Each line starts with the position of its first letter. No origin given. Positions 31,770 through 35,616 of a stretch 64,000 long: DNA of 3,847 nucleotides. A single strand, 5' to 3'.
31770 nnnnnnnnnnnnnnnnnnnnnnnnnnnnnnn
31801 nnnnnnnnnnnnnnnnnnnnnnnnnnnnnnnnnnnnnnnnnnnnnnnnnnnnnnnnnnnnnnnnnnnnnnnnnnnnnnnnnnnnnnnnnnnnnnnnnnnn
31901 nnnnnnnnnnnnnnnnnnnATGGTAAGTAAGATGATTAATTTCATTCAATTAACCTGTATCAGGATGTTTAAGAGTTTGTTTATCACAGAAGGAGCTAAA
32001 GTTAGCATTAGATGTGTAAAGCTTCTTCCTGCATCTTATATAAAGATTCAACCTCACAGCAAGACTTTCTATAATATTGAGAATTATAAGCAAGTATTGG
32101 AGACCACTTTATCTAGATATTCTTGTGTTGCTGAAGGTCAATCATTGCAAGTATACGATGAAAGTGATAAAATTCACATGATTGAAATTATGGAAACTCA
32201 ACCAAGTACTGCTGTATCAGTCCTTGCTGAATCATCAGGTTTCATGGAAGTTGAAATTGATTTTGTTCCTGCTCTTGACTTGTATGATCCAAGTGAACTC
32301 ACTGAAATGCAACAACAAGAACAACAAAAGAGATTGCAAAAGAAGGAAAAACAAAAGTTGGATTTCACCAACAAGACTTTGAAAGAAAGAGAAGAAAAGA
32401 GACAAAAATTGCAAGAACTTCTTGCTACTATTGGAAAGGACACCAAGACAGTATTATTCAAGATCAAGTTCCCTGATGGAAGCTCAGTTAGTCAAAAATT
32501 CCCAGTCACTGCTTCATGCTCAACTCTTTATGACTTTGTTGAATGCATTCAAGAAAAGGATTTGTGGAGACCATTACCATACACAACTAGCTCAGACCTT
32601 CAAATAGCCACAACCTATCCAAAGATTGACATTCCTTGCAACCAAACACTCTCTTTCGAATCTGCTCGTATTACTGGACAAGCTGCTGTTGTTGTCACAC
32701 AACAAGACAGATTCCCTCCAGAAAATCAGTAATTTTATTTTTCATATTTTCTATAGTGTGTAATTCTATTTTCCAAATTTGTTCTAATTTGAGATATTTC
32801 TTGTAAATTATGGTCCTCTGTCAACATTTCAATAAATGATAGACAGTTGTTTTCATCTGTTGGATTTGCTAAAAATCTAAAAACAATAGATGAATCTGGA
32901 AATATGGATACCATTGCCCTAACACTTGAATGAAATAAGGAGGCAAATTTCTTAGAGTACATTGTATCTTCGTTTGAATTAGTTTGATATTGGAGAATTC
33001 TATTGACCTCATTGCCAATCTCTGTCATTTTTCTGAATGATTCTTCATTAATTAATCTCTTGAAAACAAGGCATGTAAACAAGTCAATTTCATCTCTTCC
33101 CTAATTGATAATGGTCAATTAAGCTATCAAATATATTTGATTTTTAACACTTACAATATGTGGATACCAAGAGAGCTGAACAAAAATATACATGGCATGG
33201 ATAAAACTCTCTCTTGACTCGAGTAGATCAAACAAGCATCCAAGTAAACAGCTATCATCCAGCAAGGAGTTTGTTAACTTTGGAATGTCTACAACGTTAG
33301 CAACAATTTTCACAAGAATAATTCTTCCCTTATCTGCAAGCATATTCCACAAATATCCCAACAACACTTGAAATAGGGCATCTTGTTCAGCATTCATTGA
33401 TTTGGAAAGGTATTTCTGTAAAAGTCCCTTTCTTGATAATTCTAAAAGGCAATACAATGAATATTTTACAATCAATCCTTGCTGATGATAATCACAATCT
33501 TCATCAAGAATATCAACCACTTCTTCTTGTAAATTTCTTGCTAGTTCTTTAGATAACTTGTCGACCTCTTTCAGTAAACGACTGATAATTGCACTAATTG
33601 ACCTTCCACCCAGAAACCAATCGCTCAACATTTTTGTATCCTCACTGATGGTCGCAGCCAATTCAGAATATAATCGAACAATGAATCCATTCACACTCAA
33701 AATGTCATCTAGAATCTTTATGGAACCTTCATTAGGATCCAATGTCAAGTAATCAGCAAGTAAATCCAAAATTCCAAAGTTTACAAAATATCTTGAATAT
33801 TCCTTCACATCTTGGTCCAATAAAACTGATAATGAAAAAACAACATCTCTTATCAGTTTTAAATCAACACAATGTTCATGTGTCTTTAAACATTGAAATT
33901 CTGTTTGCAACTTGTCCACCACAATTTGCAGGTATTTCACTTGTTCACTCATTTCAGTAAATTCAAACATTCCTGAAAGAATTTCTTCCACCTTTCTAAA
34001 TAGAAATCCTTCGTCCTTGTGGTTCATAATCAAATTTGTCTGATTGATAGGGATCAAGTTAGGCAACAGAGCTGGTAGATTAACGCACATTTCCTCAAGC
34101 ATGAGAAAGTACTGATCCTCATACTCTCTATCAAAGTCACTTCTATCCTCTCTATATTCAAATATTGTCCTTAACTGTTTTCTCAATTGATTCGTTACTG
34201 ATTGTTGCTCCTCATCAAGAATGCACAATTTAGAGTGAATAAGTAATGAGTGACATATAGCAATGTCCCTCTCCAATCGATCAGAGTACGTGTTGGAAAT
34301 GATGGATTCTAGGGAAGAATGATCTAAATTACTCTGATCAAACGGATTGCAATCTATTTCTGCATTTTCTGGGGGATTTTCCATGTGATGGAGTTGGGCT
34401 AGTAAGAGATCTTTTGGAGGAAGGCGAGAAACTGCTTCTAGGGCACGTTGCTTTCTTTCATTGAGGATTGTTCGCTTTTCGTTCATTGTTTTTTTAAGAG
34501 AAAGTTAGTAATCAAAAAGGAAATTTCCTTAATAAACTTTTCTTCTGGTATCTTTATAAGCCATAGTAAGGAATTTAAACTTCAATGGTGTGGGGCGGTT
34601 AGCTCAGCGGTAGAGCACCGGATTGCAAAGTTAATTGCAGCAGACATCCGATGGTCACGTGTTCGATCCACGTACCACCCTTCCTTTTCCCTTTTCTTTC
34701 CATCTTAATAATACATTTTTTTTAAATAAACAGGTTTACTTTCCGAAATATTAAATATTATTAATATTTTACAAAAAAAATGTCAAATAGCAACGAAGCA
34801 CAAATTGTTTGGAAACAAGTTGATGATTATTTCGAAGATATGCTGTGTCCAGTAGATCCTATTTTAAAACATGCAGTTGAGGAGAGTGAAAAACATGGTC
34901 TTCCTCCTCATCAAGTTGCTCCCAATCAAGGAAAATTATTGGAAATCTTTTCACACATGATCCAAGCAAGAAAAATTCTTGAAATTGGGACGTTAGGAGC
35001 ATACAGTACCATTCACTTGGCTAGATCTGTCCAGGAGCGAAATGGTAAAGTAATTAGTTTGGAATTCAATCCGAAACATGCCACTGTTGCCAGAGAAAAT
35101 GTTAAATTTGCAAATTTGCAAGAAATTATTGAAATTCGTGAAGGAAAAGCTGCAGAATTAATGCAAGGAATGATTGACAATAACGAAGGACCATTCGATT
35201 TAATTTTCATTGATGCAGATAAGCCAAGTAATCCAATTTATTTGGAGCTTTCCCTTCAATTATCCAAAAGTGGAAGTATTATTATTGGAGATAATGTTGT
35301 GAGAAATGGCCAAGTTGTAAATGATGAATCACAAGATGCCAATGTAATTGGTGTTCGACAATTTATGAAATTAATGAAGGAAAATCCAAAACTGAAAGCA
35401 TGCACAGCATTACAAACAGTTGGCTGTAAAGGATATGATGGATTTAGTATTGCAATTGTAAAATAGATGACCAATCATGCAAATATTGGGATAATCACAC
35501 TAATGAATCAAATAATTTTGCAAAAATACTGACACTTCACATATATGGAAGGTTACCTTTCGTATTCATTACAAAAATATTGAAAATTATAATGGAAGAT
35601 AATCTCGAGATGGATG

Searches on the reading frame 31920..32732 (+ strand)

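Call 30: search_protein_families(library=pfam, proteins=[window:31920-32732:+], max_evalue=0.00001)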
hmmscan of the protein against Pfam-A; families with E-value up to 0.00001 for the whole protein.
window:31920-32732:+ (270 aa): 2 families
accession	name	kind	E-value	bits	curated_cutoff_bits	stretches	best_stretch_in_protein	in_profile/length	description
PF24842.1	UFD1_N2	-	1.6e-17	63.7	37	1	38-116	2-74/76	Ubiquitin fusion degradation protein UFD1, N-terminal subdomain 2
PF00789.26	UBX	-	2.4e-07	31.3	21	1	176-260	5-81/82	UBX domain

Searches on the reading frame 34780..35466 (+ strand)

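Call 30: search_protein_families(library=pfam, proteins=[window:34780-35466:+], max_evalue=0.00001)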
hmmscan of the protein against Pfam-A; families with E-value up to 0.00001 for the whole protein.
window:34780-35466:+ (228 aa): 3 families
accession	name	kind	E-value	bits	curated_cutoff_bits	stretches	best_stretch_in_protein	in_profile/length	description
PF01596.23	Methyltransf_3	-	1.4e-35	122.9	22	1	27-209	9-191/204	O-methyltransferase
PF13578.12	Methyltransf_24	-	8.3e-11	43.1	26.3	1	67-173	1-105/105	Methyltransferase domain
PF01135.25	PCMT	-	1.2e-08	35.5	20.3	1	53-184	65-185/210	Protein-L-isoaspartate(D-aspartate) O-methyltransferase (PCMT)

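Call 50: search_protein_families(library=ncbifam, proteins=[window:34780-35466:+], max_evalue=0.00001)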
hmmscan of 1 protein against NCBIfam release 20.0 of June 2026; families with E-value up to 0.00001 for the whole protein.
window:34780-35466:+ (228 aa): 3 families
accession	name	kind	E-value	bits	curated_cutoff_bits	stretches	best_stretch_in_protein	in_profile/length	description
TIGR00080.1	pimt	equivalog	1.7e-07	31.3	159.05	1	53-179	69-184/216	protein-L-isoaspartate O-methyltransferase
NF001453.0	PRK00312.1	equivalog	2.4e-07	30.5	188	1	59-172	77-178/217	protein-L-isoaspartate(D-aspartate) O-methyltransferase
NF010550.0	PRK13943.1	equivalog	8.8e-06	25.1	359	0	57-171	75-180/322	protein-L-isoaspartate O-methyltransferase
